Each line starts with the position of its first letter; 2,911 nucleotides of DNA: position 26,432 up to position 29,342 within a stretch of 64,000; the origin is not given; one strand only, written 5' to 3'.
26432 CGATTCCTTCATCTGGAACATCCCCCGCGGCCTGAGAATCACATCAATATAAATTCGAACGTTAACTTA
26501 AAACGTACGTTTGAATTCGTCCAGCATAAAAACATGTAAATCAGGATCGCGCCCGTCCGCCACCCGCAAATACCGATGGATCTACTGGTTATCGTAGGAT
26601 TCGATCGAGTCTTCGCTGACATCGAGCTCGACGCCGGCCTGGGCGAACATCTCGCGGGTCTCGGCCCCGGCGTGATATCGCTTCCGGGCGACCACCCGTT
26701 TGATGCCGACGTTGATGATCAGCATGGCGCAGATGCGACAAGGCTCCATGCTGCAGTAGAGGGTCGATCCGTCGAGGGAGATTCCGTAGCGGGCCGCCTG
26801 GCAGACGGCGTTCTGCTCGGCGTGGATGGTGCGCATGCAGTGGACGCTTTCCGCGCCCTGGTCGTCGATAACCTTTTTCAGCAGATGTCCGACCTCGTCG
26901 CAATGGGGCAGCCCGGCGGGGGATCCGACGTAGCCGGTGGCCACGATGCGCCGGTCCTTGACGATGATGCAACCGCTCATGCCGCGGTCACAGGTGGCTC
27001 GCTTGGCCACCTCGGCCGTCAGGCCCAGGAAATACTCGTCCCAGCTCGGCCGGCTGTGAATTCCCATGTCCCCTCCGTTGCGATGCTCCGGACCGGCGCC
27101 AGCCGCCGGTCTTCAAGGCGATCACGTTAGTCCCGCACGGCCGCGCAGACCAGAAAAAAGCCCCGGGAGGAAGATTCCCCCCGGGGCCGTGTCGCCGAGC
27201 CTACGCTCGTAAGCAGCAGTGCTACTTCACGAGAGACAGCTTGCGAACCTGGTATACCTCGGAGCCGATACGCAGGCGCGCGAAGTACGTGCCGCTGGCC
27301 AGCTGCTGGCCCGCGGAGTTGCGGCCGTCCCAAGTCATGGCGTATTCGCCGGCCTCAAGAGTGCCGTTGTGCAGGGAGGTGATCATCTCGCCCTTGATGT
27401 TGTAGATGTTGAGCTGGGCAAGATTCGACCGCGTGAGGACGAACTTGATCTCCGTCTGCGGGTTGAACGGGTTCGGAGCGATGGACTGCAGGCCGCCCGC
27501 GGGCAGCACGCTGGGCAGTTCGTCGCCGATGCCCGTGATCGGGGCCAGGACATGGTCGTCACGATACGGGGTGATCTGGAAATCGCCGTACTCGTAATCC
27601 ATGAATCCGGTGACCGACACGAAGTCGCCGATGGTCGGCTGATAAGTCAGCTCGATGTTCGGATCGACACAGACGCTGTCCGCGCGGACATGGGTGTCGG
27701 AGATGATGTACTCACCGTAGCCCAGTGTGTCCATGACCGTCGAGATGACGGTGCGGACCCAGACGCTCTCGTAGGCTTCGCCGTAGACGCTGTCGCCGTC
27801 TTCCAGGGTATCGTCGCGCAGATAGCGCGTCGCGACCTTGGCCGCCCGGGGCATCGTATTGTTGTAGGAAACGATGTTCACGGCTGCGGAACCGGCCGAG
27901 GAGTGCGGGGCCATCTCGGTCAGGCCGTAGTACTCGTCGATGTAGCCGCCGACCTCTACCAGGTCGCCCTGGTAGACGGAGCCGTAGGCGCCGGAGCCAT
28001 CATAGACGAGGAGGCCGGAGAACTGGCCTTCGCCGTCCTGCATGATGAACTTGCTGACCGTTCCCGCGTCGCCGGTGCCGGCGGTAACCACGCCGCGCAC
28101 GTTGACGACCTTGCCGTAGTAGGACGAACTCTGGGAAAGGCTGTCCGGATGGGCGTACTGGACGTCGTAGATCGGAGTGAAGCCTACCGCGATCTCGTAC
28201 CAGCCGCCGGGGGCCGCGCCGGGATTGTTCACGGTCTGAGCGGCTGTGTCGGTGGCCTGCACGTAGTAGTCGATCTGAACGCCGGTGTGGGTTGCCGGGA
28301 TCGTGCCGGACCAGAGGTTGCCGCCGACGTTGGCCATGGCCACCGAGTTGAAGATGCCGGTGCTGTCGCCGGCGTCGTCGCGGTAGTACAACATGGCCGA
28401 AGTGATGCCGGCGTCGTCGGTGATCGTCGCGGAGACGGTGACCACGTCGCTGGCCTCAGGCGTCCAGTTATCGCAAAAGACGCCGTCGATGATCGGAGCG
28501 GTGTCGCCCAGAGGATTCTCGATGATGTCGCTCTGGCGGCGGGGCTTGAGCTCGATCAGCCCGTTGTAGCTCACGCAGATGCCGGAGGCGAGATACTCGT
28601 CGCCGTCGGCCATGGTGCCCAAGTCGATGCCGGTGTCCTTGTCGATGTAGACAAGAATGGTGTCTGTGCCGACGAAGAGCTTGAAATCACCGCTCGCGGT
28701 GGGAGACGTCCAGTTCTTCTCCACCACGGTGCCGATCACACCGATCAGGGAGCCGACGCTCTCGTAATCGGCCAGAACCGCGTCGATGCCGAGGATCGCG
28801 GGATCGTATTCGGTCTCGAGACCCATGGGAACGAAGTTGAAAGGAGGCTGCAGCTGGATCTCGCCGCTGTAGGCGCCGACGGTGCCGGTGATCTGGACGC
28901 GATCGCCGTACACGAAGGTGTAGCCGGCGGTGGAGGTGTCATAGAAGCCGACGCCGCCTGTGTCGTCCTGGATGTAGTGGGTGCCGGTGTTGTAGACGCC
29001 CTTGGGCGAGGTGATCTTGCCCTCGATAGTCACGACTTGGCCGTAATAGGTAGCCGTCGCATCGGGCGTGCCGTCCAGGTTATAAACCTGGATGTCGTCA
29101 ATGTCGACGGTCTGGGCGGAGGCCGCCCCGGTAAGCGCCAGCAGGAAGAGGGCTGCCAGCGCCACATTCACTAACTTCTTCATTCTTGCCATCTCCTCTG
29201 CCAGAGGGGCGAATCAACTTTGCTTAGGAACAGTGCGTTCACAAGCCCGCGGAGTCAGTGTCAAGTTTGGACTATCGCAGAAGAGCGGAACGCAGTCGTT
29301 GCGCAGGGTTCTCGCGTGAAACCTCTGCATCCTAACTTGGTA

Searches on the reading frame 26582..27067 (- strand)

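Call 31: search_protein_families(library=pfam, proteins=[window:26582-27067:-], max_evalue=0.0001)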
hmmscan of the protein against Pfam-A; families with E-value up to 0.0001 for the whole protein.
window:26582-27067:- (161 aa): 2 families
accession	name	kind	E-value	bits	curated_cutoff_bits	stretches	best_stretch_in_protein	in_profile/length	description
PF00383.29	dCMP_cyt_deam_1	-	2.8e-25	88.6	25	1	8-127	2-100/102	Cytidine and deoxycytidylate deaminase zinc-binding region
PF14437.12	MafB19-deam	-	1.7e-16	60.8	27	1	8-131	2-103/142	MafB19-like deaminase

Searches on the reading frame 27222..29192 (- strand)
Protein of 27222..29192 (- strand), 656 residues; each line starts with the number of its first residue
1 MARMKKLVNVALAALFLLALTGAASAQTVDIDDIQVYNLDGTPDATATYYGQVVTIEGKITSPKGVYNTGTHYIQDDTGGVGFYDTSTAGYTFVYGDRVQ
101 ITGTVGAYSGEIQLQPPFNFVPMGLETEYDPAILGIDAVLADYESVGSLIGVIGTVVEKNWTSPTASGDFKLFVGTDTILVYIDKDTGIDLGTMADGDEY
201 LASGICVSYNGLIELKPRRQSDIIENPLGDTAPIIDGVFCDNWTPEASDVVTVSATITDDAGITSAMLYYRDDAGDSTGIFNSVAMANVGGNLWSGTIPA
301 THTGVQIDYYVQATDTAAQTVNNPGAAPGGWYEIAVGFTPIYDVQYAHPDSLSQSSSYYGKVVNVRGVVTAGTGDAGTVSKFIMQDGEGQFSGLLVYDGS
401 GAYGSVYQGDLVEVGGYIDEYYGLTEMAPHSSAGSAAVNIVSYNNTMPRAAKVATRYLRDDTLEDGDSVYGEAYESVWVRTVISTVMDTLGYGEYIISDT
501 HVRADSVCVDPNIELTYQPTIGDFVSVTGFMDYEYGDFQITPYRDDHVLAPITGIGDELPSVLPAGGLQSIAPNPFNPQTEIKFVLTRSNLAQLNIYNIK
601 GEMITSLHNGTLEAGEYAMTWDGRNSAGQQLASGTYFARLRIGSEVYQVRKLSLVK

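Call 31: search_protein_families(library=pfam, proteins=[window:27222-29192:-], max_evalue=0.0001)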
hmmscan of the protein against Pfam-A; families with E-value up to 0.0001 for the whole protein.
window:27222-29192:- (656 aa): 3 families
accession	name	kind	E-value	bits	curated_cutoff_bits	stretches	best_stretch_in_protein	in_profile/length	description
PF13860.13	FlgD_ig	-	2.7e-12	46.9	27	1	592-636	25-69/79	FlgD Ig-like domain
PF01336.31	tRNA_anti-codon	-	3.9e-05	23.9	27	0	363-423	1-62/75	OB-fold nucleic acid binding domain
PF18962.6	Por_Secre_tail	-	8.5e-05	23.2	27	0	573-651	3-72/75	Secretion system C-terminal sorting domain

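Call 83: search_protein_families(library=ncbifam, proteins=[window:27222-29192:-], max_evalue=0.001)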
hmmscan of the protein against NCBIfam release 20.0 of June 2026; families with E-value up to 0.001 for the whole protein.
window:27222-29192:- (656 aa): 5 families
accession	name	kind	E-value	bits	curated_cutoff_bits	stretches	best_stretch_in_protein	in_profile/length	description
NF033681.1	ExeM_NucH_DNase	subfamily_domain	3e-09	36.3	300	1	365-494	1-122/546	ExeM/NucH family extracellular endonuclease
NF033707.1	T9SS_sortase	equivalog_domain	4.8e-09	34.4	420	1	571-646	1001-1081/1095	type IX secretion system sortase PorU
TIGR04183.1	Por_Secre_tail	domain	4.2e-08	33.1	23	1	571-651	1-68/72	T9SS type A sorting domain-containing protein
NF005176.1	PRK06655.1-1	equivalog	4.8e-07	29.9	230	1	590-637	97-144/197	flagellar hook assembly protein FlgD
NF033680.1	exonuc_ExeM-GG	exception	1.6e-05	23.2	1300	1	337-431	197-296/884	extracellular exonuclease ExeM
